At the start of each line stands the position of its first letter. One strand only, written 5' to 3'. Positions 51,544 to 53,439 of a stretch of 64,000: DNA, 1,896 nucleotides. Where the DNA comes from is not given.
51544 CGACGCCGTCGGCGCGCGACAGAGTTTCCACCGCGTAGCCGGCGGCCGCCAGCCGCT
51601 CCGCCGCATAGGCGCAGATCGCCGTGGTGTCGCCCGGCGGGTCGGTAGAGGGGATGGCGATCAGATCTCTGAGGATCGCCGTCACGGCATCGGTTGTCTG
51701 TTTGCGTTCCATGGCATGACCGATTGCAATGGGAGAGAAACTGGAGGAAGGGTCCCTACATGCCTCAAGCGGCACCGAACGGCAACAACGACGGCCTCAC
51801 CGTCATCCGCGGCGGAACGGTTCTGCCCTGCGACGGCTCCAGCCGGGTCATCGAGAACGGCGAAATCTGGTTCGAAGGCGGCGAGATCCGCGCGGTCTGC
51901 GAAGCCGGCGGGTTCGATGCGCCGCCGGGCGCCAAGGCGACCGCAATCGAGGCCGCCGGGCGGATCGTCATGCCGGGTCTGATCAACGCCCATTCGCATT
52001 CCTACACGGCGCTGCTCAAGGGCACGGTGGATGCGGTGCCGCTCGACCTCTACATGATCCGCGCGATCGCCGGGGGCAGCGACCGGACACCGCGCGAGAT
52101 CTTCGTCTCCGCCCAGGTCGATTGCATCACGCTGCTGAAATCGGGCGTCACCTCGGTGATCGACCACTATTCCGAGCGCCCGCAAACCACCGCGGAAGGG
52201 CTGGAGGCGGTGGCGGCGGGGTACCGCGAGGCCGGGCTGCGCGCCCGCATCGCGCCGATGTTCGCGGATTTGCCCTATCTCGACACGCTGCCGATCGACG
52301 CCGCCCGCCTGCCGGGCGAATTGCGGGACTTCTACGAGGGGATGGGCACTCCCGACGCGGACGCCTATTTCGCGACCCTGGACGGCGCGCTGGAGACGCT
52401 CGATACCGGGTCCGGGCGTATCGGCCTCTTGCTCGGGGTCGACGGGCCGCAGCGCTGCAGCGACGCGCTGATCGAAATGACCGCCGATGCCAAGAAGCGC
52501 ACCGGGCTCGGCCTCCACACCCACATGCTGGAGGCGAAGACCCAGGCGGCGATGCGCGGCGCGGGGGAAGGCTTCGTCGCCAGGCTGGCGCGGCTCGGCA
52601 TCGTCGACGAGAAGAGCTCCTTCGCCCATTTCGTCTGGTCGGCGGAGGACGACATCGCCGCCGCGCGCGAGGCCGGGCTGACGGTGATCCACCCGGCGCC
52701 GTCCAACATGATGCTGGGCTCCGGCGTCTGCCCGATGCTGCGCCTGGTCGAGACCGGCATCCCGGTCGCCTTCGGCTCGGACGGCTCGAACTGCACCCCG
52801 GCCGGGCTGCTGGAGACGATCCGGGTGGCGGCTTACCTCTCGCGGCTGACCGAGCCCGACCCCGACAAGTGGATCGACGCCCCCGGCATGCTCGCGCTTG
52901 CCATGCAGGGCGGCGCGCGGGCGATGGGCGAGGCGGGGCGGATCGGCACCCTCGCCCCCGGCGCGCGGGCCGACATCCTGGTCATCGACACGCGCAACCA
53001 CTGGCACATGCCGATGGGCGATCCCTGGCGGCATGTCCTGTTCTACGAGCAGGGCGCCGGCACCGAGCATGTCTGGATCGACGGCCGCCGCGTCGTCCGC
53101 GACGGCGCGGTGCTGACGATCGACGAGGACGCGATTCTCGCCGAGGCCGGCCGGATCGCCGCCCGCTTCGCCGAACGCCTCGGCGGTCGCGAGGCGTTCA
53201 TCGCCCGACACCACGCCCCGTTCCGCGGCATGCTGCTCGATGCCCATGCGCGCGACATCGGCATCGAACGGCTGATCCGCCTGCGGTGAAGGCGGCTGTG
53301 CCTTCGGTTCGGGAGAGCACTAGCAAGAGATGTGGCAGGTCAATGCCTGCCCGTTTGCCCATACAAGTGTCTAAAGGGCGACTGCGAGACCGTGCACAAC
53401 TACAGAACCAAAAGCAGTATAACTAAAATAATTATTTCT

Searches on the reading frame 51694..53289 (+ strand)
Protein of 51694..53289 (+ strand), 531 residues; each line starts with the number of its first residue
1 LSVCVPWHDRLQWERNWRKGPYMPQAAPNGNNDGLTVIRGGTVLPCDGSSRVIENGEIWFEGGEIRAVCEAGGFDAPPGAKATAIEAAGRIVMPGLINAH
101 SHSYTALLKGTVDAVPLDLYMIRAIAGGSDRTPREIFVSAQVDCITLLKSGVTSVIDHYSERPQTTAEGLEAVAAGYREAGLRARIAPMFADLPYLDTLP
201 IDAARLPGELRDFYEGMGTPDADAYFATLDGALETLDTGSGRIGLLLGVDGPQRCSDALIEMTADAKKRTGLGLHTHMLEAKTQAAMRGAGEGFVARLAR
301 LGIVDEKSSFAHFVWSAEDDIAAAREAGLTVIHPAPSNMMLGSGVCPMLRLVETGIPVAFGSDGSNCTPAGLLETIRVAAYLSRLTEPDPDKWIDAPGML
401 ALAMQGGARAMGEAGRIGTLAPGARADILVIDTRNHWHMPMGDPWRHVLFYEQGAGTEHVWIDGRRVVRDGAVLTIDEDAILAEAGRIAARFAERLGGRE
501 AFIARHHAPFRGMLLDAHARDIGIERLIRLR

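Call 6: search_protein_families(library=pfam, proteins=[window:51694-53289:+])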
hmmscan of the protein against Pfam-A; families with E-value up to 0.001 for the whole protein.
window:51694-53289:+ (531 aa): 2 families
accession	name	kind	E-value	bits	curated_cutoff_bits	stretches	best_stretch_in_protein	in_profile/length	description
PF01979.26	Amidohydro_1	-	9.8e-36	124.1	25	1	91-467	1-345/345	Amidohydrolase family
PF07969.17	Amidohydro_3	-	1.1e-18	68.4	29.7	1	149-468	170-472/472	Amidohydrolase family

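Call 7: search_protein_families(library=ncbifam, proteins=[window:51694-53289:+])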
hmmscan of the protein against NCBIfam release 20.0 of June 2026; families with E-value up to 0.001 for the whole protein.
window:51694-53289:+ (531 aa): 39 families (the best 25 are shown)
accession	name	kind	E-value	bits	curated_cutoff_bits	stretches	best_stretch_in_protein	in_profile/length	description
NF004701.0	PRK06038.1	equivalog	1.3e-56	192.1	609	2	238-495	172-429/432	N-ethylammeline chlorohydrolase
NF006549.0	PRK09045.1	equivalog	7.1e-54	183.1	540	2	223-492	169-439/444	TRZ/ATZ family hydrolase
NF005557.0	PRK07228.1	equivalog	2.7e-53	181.3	522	2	255-496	196-441/445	5'-deoxyadenosine deaminase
NF006055.0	PRK08203.1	equivalog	4.1e-52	177.2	532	2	254-494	213-452/455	8-oxoguanine deaminase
NF005540.0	PRK07203.1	equivalog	4.3e-50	170.6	444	2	246-496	193-442/444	putative aminohydrolase SsnA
TIGR03314.1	Se_ssnA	subfamily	4.8e-50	170.7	455.5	2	247-495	193-440/441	putative selenium metabolism protein SsnA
NF006056.0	PRK08204.1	subfamily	8.1e-49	166.6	391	2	244-495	188-443/449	hypothetical protein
NF006252.0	PRK08393.1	equivalog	8.4e-48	163.4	617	2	240-490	171-421/424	N-ethylammeline chlorohydrolase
NF004801.0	PRK06151.1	subfamily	2.9e-34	118.8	416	1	36-498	4-468/491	chlorohydrolase family protein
NF009059.0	PRK12393.1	equivalog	1.1e-33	116.6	543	2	260-491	223-454/460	amidohydrolase family protein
NF004995.0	PRK06380.1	subfamily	1.3e-32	113.3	567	2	246-481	174-412/418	metal-dependent hydrolase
NF005211.0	PRK06687.1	equivalog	1.1e-31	110.1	703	2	250-477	188-418/419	TRZ/ATZ family protein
NF012037.0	PRK15493.1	equivalog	1.6e-28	99.7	779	2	246-488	185-429/435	bifunctional S-methyl-5'-thioadenosine deaminase/S-adenosylhomocysteine deaminase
NF006681.0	PRK09229.1-2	equivalog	1e-26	93.7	362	1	57-479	23-436/451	formimidoylglutamate deiminase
TIGR02967.1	guan_deamin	equivalog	5.7e-26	91.4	375.4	1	255-435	183-364/401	guanine deaminase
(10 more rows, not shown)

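Call 28: find_related_loci(query=window:51769-53289:+, collection=metagenome_contigs, flank=10000)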
Query window:51769-53289:+ (506 aa) in metagenome_contigs; peptide patterns used: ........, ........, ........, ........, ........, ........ (x = any residue, [..] = any of these).
70 stretches matched a pattern; 2 encode a relative of the query (tblastn E <= 1e-3); 2 distinct loci.
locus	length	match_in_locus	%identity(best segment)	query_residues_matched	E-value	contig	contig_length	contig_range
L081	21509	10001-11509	88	1-506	0e+0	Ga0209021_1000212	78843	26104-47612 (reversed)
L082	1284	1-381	79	379-505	7e-66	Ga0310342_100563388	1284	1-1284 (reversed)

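Call 31: find_homologous_proteins(query=window:51769-53289:+, max_evalue=1e-30)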
Query window:51769-53289:+ (506 aa): 876 proteins with E <= 1e-30 among 8000 candidates; the best 120 are listed.
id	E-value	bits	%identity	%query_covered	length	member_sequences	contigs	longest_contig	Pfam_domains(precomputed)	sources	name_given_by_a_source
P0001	0.0e+0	1131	100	100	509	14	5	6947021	PF07969.18,PF01979.27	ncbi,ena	-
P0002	0.0e+0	1030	90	100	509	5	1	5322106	PF07969.18,PF01979.27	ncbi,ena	-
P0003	0.0e+0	1029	89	100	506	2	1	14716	PF07969.18,PF01979.27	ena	-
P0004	0.0e+0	1026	90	100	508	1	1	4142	PF07969.18,PF01979.27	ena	-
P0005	0.0e+0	1025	90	100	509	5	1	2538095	PF07969.18,PF01979.27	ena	-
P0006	0.0e+0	1023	89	100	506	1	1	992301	PF07969.18,PF01979.27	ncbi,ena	-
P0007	0.0e+0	1016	90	100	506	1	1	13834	PF07969.18,PF01979.27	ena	-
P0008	0.0e+0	1015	89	100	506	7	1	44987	PF07969.18,PF01979.27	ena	-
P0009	0.0e+0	1014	89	100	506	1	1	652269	PF07969.18,PF01979.27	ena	-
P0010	0.0e+0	1013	89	100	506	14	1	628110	PF07969.18,PF01979.27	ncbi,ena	-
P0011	0.0e+0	1013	89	100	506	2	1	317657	PF07969.18,PF01979.27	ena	-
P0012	0.0e+0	1009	89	100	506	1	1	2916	PF07969.18,PF01979.27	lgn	-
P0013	1.6e-298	1008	89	100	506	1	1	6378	PF07969.18,PF01979.27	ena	-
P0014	5.1e-298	1007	89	100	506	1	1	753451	PF07969.18,PF01979.27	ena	-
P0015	1.2e-297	1005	89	100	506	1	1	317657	PF07969.18,PF01979.27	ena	-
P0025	6.7e-262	888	79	99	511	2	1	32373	PF07969.18,PF01979.27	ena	-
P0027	1.9e-257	873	77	99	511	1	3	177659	PF07969.18,PF01979.27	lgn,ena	-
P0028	2.8e-224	763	68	99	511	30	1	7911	PF07969.18,PF01979.27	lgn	-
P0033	1.4e-169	583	51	100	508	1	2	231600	PF07969.18,PF01979.27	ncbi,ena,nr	ncbi:MAG: amidohydrolase family protein [Alphaproteobacteria bacterium]|nr:amidohydrolase family pro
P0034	3.0e-169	582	52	99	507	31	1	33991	PF07969.18,PF01979.27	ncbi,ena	-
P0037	2.3e-167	576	54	92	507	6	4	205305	PF07969.18,PF01979.27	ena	-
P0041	1.2e-166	573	52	97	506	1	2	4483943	PF07969.18,PF01979.27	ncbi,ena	-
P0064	1.2e-157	544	51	100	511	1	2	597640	PF07969.18,PF01979.27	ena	-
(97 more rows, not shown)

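Call 32: find_encoding_contigs(protein=P0027, flank=10000, max_places=2)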
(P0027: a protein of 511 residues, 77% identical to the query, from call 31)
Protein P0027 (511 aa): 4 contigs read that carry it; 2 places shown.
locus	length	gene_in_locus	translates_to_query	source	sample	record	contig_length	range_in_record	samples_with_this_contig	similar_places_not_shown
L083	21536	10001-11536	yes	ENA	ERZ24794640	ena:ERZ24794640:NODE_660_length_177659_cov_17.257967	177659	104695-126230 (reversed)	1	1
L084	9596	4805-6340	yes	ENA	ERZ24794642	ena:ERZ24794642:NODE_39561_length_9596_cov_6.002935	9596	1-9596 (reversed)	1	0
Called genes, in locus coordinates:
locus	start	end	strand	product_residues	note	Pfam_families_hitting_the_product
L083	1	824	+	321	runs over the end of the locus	PF02606:LpxK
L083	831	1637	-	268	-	PF01551:Peptidase_M23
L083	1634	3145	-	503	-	PF13742:tRNA_anti_2, PF01336:tRNA_anti-codon, PF02601:Exonuc_VII_L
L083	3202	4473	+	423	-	PF02844:GARS_N, PF01071:GARS_A, PF02843:GARS_C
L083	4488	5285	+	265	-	PF03328:HpcH_HpaI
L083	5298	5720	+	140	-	PF13577:SnoaL_4 (weak), PF07366:SnoaL (weak), PF13474:SnoaL_3 (weak), PF12680:SnoaL_2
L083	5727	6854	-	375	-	PF01717:Meth_synt_2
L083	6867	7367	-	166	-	PF13577:SnoaL_4, PF00866:Ring_hydroxyl_B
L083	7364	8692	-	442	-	PF00355:Rieske, PF00848:Ring_hydroxyl_A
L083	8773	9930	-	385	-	PF04389:Peptidase_M28 (faint), PF01546:Peptidase_M20, PF07687:M20_dimer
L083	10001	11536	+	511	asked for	PF01979:Amidohydro_1, PF07969:Amidohydro_3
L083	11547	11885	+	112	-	PF16998:17kDa_Anti_2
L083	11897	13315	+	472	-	PF12390:Se-cys_synth_N, PF03841:SelA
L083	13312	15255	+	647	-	PF00009:GTP_EFTU, PF03144:GTP_EFTU_D2, PF25461:Beta-barrel_SelB, PF09106:WHD_2nd_SelB (weak), PF21214:WHD_2nd_SelB_bact (weak), PF09107:WHD_3rd_SelB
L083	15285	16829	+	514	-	PF01266:DAO (weak), PF04820:Trp_halogenase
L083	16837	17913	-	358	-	PF04909:Amidohydro_2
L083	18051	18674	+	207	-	PF01135:PCMT, PF13489:Methyltransf_23, PF01209:Ubie_methyltran, PF13649:Methyltransf_25, PF13847:Methyltransf_31, PF08241:Methyltransf_11, PF08242:Methyltransf_12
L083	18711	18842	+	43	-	-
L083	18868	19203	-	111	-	PF03992:ABM (faint)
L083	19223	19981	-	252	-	PF00285:Citrate_synt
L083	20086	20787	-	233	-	PF13650:Asp_protease_2, PF13975:gag-asp_proteas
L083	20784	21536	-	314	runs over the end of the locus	PF21687:T2SSK_1st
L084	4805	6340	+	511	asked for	PF01979:Amidohydro_1, PF07969:Amidohydro_3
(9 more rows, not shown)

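Call 33: find_encoding_contigs(protein=P0028, flank=10000, max_places=2)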
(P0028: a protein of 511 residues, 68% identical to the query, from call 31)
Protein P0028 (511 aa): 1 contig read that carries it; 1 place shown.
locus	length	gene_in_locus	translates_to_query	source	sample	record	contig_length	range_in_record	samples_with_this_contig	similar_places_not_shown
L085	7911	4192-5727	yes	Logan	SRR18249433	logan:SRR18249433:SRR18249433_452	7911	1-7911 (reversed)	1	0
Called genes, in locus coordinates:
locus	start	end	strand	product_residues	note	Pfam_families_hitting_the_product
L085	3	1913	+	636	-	?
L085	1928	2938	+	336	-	PF16868:NMT1_3, PF09084:NMT1 (weak)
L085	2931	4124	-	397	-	PF01546:Peptidase_M20, PF07687:M20_dimer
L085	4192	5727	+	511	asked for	PF01979:Amidohydro_1, PF07969:Amidohydro_3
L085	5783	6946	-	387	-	PF07969:Amidohydro_3 (weak), PF01979:Amidohydro_1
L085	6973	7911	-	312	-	?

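Call 34: find_encoding_contigs(protein=P0033, flank=10000, max_places=2)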
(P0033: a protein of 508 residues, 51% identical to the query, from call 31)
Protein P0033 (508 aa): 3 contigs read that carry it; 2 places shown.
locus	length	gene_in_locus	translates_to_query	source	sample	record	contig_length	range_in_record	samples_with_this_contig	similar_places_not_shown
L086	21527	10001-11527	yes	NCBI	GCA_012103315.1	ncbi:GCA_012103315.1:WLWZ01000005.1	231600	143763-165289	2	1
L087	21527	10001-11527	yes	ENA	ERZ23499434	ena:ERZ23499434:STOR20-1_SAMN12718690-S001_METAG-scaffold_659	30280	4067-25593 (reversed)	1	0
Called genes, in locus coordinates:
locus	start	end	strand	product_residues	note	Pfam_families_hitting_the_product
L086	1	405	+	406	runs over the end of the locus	PF07690:MFS_1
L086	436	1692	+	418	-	PF07690:MFS_1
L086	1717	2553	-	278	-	PF08712:Nfu_N, PF01106:NifU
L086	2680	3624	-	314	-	PF04333:MlaA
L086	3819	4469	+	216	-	PF05494:MlaC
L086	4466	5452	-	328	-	PF03706:LPG_synthase_TM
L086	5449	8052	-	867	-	PF03176:MMPL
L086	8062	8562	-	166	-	PF01066:CDP-OH_P_transf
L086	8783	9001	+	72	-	-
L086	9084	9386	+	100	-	-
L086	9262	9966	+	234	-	PF05721:PhyH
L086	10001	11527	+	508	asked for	PF07969:Amidohydro_3 (faint), PF01979:Amidohydro_1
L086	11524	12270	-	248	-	PF00483:NTP_transferase, PF12804:NTP_transf_3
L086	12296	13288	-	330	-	PF01073:3Beta_HSD, PF01370:Epimerase, PF02719:Polysacc_synt_2, PF04321:RmlD_sub_bind, PF05368:NmrA, PF07993:NAD_binding_4, PF13460:NAD_binding_10, PF16363:GDP_Man_Dehyd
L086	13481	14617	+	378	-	PF04055:Radical_SAM, PF11946:DUF3463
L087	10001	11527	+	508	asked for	PF07969:Amidohydro_3 (faint), PF01979:Amidohydro_1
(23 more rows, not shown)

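Call 35: find_encoding_contigs(protein=P0025, flank=10000, max_places=1)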
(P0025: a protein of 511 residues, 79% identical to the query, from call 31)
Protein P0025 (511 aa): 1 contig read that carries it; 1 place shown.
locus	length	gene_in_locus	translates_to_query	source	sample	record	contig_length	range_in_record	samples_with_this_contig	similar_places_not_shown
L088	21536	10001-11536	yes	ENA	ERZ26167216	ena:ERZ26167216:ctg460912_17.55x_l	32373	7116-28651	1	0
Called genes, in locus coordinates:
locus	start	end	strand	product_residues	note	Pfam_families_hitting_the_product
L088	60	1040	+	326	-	PF04909:Amidohydro_2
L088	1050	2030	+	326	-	PF04909:Amidohydro_2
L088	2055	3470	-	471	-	PF01979:Amidohydro_1, PF12890:DHOase, PF07969:Amidohydro_3 (weak)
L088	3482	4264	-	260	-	PF00106:adh_short, PF08659:KR, PF23441:SDR (weak), PF13561:adh_short_C2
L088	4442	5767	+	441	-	PF00355:Rieske, PF00848:Ring_hydroxyl_A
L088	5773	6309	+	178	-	PF13577:SnoaL_4, PF00866:Ring_hydroxyl_B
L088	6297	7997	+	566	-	PF00749:tRNA-synt_1c, PF03950:tRNA-synt_1c_C, PF20974:tRNA-synt_1c_C2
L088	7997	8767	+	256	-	PF00106:adh_short, PF08659:KR, PF13561:adh_short_C2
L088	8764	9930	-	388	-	PF04389:Peptidase_M28 (faint), PF01546:Peptidase_M20, PF07687:M20_dimer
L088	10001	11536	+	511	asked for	PF01979:Amidohydro_1, PF07969:Amidohydro_3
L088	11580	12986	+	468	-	PF12390:Se-cys_synth_N, PF03841:SelA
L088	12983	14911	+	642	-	PF00009:GTP_EFTU, PF03144:GTP_EFTU_D2 (weak), PF25461:Beta-barrel_SelB, PF09106:WHD_2nd_SelB, PF09107:WHD_3rd_SelB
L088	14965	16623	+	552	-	PF02776:TPP_enzyme_N, PF00205:TPP_enzyme_M, PF02775:TPP_enzyme_C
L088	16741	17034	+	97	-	PF07045:DUF1330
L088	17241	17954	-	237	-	PF01027:Bax1-I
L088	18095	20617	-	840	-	PF02687:FtsX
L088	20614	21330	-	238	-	PF00005:ABC_tran, PF13304:AAA_21 (faint)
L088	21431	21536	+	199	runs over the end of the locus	PF25182:NonGDSL, PF00657:Lipase_GDSL, PF13472:Lipase_GDSL_2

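Call 36: find_encoding_contigs(protein=P0041, flank=10000, max_places=1)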
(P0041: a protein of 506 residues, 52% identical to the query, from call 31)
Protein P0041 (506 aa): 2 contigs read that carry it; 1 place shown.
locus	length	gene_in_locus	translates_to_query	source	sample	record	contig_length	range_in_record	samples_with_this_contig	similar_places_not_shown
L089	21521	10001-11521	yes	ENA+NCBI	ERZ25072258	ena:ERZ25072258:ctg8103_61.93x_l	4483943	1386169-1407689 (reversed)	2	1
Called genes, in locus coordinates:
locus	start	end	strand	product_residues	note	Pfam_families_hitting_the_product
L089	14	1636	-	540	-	PF00884:Sulfatase, PF01663:Phosphodiest (weak), PF16347:SGSH_C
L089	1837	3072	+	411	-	PF04389:Peptidase_M28 (weak), PF01546:Peptidase_M20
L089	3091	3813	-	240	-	PF17645:Amdase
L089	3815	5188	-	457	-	PF01979:Amidohydro_1, PF12890:DHOase, PF07969:Amidohydro_3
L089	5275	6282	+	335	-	PF02423:OCD_Mu_crystall, PF01488:Shikimate_DH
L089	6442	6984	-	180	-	PF00892:EamA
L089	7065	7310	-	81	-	PF00892:EamA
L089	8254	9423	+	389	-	PF01717:Meth_synt_2 (faint)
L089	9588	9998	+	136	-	PF12903:DUF3830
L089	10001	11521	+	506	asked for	PF01979:Amidohydro_1, PF07969:Amidohydro_3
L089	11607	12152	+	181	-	PF02830:V4R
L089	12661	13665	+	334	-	PF03480:DctP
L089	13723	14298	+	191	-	PF04290:DctQ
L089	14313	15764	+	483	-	PF06808:DctM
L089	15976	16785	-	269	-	PF00106:adh_short, PF08659:KR, PF13561:adh_short_C2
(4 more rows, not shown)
